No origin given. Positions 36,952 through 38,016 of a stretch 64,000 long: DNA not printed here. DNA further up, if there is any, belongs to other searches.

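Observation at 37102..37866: ECF sigma factor carrying its own zf-HC2 anti-sigma-like domain at the C-terminus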

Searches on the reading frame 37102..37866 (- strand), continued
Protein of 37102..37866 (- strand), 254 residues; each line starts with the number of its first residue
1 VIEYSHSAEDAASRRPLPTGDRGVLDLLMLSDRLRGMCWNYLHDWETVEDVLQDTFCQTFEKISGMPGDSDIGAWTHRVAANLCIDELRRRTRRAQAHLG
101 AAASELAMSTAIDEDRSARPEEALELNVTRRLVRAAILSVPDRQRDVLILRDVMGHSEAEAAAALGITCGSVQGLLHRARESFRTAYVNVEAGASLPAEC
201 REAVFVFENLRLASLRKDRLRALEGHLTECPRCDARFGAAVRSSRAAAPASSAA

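Call 20: find_encoding_contigs(protein=P0002, flank=8000, max_places=3)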
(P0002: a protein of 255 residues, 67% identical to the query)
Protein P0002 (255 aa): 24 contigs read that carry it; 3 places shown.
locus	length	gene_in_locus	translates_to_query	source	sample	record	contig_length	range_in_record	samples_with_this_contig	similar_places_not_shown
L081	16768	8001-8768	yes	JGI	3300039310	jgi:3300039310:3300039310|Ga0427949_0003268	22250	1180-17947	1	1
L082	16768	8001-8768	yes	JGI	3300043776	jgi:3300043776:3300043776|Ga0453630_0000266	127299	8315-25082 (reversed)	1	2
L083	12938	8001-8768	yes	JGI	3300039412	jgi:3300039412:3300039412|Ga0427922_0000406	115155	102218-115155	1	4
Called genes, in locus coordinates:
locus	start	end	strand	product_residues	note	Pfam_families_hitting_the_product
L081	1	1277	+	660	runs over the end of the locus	-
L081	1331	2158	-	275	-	PF04185:Phosphoesterase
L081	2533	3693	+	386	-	PF01075:Glyco_transf_9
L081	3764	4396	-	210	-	PF00657:Lipase_GDSL (weak), PF13472:Lipase_GDSL_2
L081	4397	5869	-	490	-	-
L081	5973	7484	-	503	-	PF13727:CoA_binding_3, PF02397:Bac_transf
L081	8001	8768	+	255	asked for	PF07638:Sigma70_ECF (weak), PF04542:Sigma70_r2, PF08281:Sigma70_r4_2, PF04545:Sigma70_r4 (weak)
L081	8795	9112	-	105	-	-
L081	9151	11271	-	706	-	PF00535:Glycos_transf_2, PF13641:Glyco_tranf_2_3, PF13632:Glyco_trans_2_3, PF03808:Glyco_tran_WecG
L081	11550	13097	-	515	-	PF00150:Cellulase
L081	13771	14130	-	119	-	-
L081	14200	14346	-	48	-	-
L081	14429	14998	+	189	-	-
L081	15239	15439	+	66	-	-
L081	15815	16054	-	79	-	-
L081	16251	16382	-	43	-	-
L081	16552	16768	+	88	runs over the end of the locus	-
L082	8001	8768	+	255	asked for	PF07638:Sigma70_ECF (weak), PF04542:Sigma70_r2, PF08281:Sigma70_r4_2, PF04545:Sigma70_r4 (weak)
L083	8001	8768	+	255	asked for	PF07638:Sigma70_ECF (weak), PF04542:Sigma70_r2, PF08281:Sigma70_r4_2, PF04545:Sigma70_r4 (weak)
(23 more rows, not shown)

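Call 22: find_encoding_contigs(protein=P0008, flank=8000, max_places=2)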
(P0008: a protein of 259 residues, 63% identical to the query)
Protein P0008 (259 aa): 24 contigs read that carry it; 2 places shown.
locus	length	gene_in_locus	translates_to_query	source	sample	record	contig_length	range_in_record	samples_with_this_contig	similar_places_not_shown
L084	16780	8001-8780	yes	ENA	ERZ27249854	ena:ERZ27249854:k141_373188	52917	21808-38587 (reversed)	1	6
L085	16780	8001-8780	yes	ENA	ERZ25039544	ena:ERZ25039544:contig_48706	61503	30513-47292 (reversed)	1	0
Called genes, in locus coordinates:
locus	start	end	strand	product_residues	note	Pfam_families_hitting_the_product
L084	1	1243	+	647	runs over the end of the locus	PF00535:Glycos_transf_2, PF13641:Glyco_tranf_2_3, PF10111:Glyco_tranf_2_2 (faint), PF13506:Glyco_transf_21 (faint), PF13632:Glyco_trans_2_3 (faint), PF00535:Glycos_transf_2, PF13641:Glyco_tranf_2_3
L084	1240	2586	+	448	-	PF13439:Glyco_transf_4, PF00534:Glycos_transf_1 (weak), PF13692:Glyco_trans_1_4, PF13524:Glyco_trans_1_2 (faint)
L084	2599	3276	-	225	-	PF00657:Lipase_GDSL (weak), PF13472:Lipase_GDSL_2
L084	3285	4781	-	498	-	PF13727:CoA_binding_3, PF02397:Bac_transf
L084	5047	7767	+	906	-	PF13191:AAA_16, PF00196:GerE, PF08281:Sigma70_r4_2 (weak)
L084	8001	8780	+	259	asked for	PF04542:Sigma70_r2, PF08281:Sigma70_r4_2, PF04545:Sigma70_r4 (weak)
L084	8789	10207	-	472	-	PF01757:Acyl_transf_3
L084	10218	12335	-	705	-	PF00535:Glycos_transf_2, PF13641:Glyco_tranf_2_3, PF13632:Glyco_trans_2_3, PF03808:Glyco_tran_WecG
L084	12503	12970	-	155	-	-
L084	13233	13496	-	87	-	-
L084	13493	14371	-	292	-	-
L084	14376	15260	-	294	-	-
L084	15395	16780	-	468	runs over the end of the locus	PF01546:Peptidase_M20, PF07687:M20_dimer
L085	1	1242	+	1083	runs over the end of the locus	PF13439:Glyco_transf_4, PF13579:Glyco_trans_4_4, PF20706:GT4-conflict, PF00534:Glycos_transf_1, PF13692:Glyco_trans_1_4, PF00535:Glycos_transf_2, PF13641:Glyco_tranf_2_3, PF00535:Glycos_transf_2, +4 more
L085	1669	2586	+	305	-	PF00534:Glycos_transf_1 (weak), PF13692:Glyco_trans_1_4, PF13524:Glyco_trans_1_2 (weak)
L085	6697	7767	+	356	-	PF00196:GerE, PF08281:Sigma70_r4_2 (weak)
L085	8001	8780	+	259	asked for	PF04542:Sigma70_r2, PF08281:Sigma70_r4_2, PF04545:Sigma70_r4 (weak)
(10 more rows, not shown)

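Call 23: find_encoding_contigs(protein=P0003, flank=8000, max_places=2)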
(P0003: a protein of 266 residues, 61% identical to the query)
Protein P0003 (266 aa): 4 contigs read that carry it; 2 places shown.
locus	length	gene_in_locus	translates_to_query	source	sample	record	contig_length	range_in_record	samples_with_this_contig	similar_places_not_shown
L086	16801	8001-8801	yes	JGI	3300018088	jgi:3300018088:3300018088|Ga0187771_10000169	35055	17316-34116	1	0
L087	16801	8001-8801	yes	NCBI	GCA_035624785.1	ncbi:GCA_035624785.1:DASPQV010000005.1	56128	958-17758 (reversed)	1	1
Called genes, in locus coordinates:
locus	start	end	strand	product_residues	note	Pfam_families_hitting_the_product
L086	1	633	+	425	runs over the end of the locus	PF13480:Acetyltransf_6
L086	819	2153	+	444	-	PF13480:Acetyltransf_6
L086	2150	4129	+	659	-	-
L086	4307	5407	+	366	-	PF01075:Glyco_transf_9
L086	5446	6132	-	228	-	PF00657:Lipase_GDSL (faint), PF13472:Lipase_GDSL_2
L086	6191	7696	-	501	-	PF13727:CoA_binding_3, PF02397:Bac_transf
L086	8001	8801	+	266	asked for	PF07638:Sigma70_ECF (weak), PF04542:Sigma70_r2, PF08281:Sigma70_r4_2, PF04545:Sigma70_r4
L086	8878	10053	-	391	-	PF01757:Acyl_transf_3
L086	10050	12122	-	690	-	PF13641:Glyco_tranf_2_3, PF00535:Glycos_transf_2, PF13632:Glyco_trans_2_3, PF03808:Glyco_tran_WecG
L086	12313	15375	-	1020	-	PF00150:Cellulase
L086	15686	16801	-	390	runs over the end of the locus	-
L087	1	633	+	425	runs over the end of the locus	PF13480:Acetyltransf_6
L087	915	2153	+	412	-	PF13480:Acetyltransf_6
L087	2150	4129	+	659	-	-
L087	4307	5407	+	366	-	PF01075:Glyco_transf_9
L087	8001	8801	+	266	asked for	PF07638:Sigma70_ECF (weak), PF04542:Sigma70_r2, PF08281:Sigma70_r4_2, PF04545:Sigma70_r4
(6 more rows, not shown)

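Call 36: predict_structure(alignment_id=A2)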
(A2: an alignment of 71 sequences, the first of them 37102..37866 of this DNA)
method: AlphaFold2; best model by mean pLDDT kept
length: 254 residues; sequences in the alignment: 71
mean_pLDDT: 84.6   pTM: 0.57
mean pLDDT of the five models: 84.6, 82.6, 82.1, 81.9, 80.7
residues with pLDDT >= 90: 137; 70-90: 77; 50-70: 29; < 50: 11
segments of 3 or more residues with pLDDT < 50: 1-7
pLDDT, mean of each block of 10 residues (from residue 1): 41 51 72 95 92 91 86 92 94 75 72 71 86 93 95 96 92 94 93 84 90 93 96 95 87 57
secondary structure, 60 per line:
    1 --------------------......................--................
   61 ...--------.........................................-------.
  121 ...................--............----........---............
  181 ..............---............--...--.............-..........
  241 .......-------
elements in order: H21-42 H45-63 H72-112 H120-139 H142-153 H158-165 H169-194 H198-209 H217-229 H231-247

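Call 39: fold_search(model_id=the predicted structure, library=pdb)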
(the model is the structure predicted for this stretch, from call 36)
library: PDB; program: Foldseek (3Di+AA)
matches with E <= 10: 491; with E <= 0.001: 25
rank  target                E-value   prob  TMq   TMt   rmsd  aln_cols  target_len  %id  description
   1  9m9e_F                8.7e-07  1.00  0.25  0.35  21.5       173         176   24  Structural Basis of Pausing During Transcription Initiation in Mycobacterium tuberculosis (released 2026-01-14)
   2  8z6g_B                2.9e-06  1.00  0.25  0.36  20.2       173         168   25  the AlgU-MucAcyto complex structure in Pseudomonas aeruginosa (released 2024-05-08)
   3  6jcx_F                3.2e-06  1.00  0.26  0.35  25.0       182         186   22  Mycobacterium tuberculosis transcription initiation complex with ECF sigma factor sigma H and 6nt RNA (released 2019-05-29)
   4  9m9d_F                5.1e-06  1.00  0.24  0.37  26.6       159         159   26  Structural Basis of Pausing During Transcription Initiation in Mycobacterium tuberculosis (released 2026-01-14)
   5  6kon_F                5.9e-06  1.00  0.27  0.37  25.3       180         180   22  Mycobacterium tuberculosis initial transcription complex comprising sigma H and 5'-OH RNA of 5 nt (released 2020-03-11)
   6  6kop_F                7.2e-06  1.00  0.27  0.41  25.5       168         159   21  Mycobacterium tuberculosis initial transcription complex comprising sigma H and 5'-OH RNA of 9 nt (released 2020-03-11)
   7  6koo_F                7.9e-06  1.00  0.26  0.36  25.0       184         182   22  Mycobacterium tuberculosis initial transcription complex comprising sigma H and 5'-OH RNA of 7 nt (released 2020-03-11)
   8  9m98_F                9.7e-06  1.00  0.23  0.35  26.8       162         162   26  Structural Basis of Pausing During Transcription Initiation in Mycobacterium tuberculosis (released 2026-01-14)
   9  5zx2_F                1.2e-05  1.00  0.27  0.38  24.5       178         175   22  Mycobacterium tuberculosis RNA polymerase transcription initiation complex with ECF sigma factor sigma H and 7nt RNA (released 2019-03-20)
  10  5wuq_A                1.5e-05  1.00  0.27  0.41  15.5       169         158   23  Crystal structure of SigW in complex with its anti-sigma RsiW, a zinc binding form (released 2017-03-29)
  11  8z6g_D                1.6e-05  1.00  0.25  0.37  20.4       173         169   25  the AlgU-MucAcyto complex structure in Pseudomonas aeruginosa (released 2024-05-08)
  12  6in7_B                2.0e-05  1.00  0.26  0.37  19.1       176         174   26  Crystal structure of AlgU in complex with MucA(cyto) (released 2019-07-24)
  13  7qh5_B                2.5e-05  1.00  0.24  0.21  18.0       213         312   27  The crystal structure of the sigma factor SigG1 from Streptomyces tsukubaensis NRRL18488 (released 2022-12-21)
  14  5wuq_B                2.9e-05  1.00  0.26  0.42  15.3       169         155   24  Crystal structure of SigW in complex with its anti-sigma RsiW, a zinc binding form (released 2017-03-29)
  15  5uxx_A                3.2e-05  1.00  0.28  0.44  15.4       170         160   21  Co-crystal structure of the sigma factor RpoE in complex with the anti-sigma factor NepR from Bartonella quintana (released 2018-02-28)
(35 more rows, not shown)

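Call 43: find_encoding_contigs(protein=P0030, flank=8000, max_places=1)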
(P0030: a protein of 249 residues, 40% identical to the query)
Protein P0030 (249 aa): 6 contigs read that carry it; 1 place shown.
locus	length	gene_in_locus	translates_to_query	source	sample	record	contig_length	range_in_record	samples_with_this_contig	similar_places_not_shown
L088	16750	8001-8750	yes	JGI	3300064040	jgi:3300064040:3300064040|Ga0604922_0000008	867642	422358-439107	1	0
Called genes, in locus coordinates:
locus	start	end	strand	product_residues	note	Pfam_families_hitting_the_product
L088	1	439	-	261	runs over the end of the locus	PF13622:4HBT_3, PF20789:4HBT_3C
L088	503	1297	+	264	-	-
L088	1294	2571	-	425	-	PF08240:ADH_N, PF00107:ADH_zinc_N, PF13602:ADH_zinc_N_2 (weak)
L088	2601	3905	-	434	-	PF05977:MFS_3, PF07690:MFS_1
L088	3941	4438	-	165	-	PF10604:Polyketide_cyc2, PF03364:Polyketide_cyc, PF08327:AHSA1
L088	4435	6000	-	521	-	PF01293:PEPCK_ATP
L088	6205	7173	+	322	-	PF01063:Aminotran_4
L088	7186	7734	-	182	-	PF22478:DUF6982 (faint)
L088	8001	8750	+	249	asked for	PF07638:Sigma70_ECF, PF04542:Sigma70_r2, PF08281:Sigma70_r4_2, PF04545:Sigma70_r4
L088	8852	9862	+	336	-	PF02595:Gly_kinase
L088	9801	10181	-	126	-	PF23544:AtuA_ferredoxin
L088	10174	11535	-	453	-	PF07287:AtuA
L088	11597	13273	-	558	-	PF02534:T4SS-DNA_transf, PF10412:TrwB_AAD_bind, PF12696:TraG-D_C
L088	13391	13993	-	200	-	-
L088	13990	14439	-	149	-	-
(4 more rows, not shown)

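Call 44: find_encoding_contigs(protein=P0024, flank=8000, max_places=1)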
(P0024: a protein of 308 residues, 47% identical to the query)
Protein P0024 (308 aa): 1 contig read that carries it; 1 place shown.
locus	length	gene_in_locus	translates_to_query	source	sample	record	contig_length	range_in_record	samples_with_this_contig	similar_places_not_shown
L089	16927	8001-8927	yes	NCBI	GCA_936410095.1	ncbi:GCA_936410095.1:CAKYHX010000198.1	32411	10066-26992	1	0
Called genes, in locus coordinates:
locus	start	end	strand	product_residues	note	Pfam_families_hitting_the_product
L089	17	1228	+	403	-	PF00535:Glycos_transf_2, PF13641:Glyco_tranf_2_3 (weak), PF13632:Glyco_trans_2_3 (weak)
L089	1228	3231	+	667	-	-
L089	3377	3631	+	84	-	-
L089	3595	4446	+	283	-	-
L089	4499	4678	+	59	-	-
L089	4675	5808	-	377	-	PF11790:Glyco_hydro_cc (weak)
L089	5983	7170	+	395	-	PF01075:Glyco_transf_9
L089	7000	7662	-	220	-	PF00657:Lipase_GDSL (faint), PF13472:Lipase_GDSL_2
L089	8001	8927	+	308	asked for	PF04542:Sigma70_r2, PF08281:Sigma70_r4_2, PF04545:Sigma70_r4 (weak)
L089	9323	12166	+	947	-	PF00150:Cellulase, PF01229:Glyco_hydro_39 (weak)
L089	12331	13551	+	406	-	PF00535:Glycos_transf_2, PF13641:Glyco_tranf_2_3, PF13632:Glyco_trans_2_3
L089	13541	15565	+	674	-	PF03808:Glyco_tran_WecG, PF01757:Acyl_transf_3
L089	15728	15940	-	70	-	PF01197:Ribosomal_L31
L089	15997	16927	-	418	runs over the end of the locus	PF04055:Radical_SAM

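Call 45: find_encoding_contigs(protein=P0023, flank=8000, max_places=1)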
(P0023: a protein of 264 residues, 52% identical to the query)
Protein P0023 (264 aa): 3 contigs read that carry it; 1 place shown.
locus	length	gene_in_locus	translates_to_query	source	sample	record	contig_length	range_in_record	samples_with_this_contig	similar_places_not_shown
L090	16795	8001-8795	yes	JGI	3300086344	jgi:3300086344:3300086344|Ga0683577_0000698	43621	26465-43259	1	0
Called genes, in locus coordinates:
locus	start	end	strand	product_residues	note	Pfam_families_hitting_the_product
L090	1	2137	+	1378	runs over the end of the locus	PF20254:DMFA2_C, PF17957:Big_7, PF13313:DUF4082, PF13205:Big_5, PF13313:DUF4082, PF13205:Big_5, PF13313:DUF4082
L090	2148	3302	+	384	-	PF01408:GFO_IDH_MocA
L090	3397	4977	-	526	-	PF13727:CoA_binding_3, PF02397:Bac_transf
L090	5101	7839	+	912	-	PF13191:AAA_16, PF13401:AAA_22 (weak), PF25199:nSTAND_NTPase5 (weak), PF13424:TPR_12 (faint), PF00196:GerE, PF08281:Sigma70_r4_2 (weak)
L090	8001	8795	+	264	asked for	PF04542:Sigma70_r2, PF04545:Sigma70_r4 (weak), PF08281:Sigma70_r4_2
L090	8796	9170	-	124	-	-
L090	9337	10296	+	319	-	PF00106:adh_short (weak), PF01073:3Beta_HSD, PF01370:Epimerase, PF02719:Polysacc_synt_2, PF04321:RmlD_sub_bind, PF05368:NmrA (weak), PF13460:NAD_binding_10, PF16363:GDP_Man_Dehyd, +3 more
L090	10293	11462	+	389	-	PF01041:DegT_DnrJ_EryC1, PF01053:Cys_Met_Meta_PP (weak)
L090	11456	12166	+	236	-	PF17836:PglD_N (weak), PF25084:LbH_EIF2B (faint), PF25087:GMPPB_C (weak), PF00132:Hexapep (weak)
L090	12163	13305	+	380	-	PF01041:DegT_DnrJ_EryC1, PF00155:Aminotran_1_2 (weak)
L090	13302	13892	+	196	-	-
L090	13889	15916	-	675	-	PF00535:Glycos_transf_2, PF13641:Glyco_tranf_2_3, PF13632:Glyco_trans_2_3, PF03808:Glyco_tran_WecG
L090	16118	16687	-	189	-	-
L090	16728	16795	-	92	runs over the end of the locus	-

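Call 55: list_cluster_members(proteins=[P0001, P0008, P0003])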
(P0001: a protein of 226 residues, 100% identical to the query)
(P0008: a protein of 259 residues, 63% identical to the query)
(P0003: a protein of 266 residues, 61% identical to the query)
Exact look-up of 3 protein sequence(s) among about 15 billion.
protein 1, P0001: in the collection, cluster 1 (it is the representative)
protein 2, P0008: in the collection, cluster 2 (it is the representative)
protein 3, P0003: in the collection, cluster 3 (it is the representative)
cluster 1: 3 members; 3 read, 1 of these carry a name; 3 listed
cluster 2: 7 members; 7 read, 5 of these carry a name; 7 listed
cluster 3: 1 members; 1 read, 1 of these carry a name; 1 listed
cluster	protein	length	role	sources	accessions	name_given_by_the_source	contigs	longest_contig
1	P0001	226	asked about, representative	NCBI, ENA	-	-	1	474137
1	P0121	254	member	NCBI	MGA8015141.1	MAG: RNA polymerase sigma factor [Candidatus Dormiibacterota bacterium]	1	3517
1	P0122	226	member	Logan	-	-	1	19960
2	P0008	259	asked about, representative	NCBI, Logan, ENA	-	-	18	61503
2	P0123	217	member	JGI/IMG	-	RNA polymerase sigma-70 factor (ECF subfamily)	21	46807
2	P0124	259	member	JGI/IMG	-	RNA polymerase sigma-70 factor, ECF subfamily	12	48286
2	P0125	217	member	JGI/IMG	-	RNA polymerase sigma-70 factor (ECF subfamily)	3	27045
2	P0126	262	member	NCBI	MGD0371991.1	MAG: sigma-70 family RNA polymerase sigma factor [Candidatus Dormibacteria bacterium]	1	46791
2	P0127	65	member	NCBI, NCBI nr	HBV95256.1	MAG TPA: hypothetical protein DEG26_11405 [Chloroflexi bacterium] | hypothetical protein [Chloroflexota bacterium]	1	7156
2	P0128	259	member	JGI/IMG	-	-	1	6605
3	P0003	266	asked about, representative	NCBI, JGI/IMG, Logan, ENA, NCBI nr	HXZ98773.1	MAG TPA: sigma-70 family RNA polymerase sigma factor [Candidatus Binatia bacterium] | sigma-70 family RNA polymerase sigma factor [Candidatus Binatia bacterium]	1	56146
